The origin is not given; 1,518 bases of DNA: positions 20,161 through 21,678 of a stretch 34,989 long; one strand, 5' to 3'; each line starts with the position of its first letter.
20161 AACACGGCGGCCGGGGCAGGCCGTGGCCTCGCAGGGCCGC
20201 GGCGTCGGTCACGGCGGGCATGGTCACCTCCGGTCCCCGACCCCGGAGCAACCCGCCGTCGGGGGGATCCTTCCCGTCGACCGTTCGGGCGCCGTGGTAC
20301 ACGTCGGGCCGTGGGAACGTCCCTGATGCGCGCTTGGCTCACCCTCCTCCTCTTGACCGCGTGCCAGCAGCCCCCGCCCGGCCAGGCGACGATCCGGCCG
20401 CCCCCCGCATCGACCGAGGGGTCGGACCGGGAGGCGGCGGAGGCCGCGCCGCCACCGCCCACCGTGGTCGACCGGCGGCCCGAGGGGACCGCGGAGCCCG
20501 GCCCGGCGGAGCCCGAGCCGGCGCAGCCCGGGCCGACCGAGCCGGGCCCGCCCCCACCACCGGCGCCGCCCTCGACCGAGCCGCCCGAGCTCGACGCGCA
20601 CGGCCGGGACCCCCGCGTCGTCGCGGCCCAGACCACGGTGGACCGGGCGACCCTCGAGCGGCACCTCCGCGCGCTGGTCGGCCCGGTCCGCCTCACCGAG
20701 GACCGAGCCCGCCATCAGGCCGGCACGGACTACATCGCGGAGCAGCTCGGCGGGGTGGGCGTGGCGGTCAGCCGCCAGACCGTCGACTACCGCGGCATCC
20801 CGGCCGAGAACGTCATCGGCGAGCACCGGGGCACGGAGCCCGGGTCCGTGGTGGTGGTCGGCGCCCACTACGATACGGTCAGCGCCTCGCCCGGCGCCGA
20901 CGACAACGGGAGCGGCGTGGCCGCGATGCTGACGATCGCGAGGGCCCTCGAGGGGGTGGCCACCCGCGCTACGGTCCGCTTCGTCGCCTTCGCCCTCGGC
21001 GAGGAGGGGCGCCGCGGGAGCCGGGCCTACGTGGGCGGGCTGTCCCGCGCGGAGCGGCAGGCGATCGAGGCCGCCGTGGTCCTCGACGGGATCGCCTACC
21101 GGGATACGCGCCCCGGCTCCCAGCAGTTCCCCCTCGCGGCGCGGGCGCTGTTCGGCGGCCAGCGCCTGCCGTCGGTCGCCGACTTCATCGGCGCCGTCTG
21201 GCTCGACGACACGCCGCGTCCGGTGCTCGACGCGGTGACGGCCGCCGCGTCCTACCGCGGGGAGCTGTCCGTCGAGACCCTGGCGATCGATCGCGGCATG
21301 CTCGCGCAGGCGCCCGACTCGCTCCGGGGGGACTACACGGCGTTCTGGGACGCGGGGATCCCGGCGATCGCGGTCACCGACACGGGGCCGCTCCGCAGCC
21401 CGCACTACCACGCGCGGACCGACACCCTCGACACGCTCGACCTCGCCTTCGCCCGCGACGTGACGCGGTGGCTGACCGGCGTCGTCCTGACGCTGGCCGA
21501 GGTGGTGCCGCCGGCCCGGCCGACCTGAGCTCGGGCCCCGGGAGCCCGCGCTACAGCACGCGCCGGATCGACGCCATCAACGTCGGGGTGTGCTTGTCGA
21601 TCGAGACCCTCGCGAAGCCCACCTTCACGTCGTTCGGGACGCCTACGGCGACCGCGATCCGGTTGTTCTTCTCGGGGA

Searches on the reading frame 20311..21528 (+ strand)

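Call 13: search_protein_families(library=pfam, proteins=[window:20311-21528:+])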
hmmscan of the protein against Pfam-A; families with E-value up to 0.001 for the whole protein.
window:20311-21528:+ (405 aa): 2 families
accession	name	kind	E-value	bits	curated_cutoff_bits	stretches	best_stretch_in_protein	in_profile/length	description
PF04389.22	Peptidase_M28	-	3.6e-30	105.6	21.3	1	167-272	1-106/193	Peptidase family M28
PF01546.33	Peptidase_M20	-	2.5e-05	24.7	24.6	1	193-257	30-97/206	Peptidase family M20/M25/M40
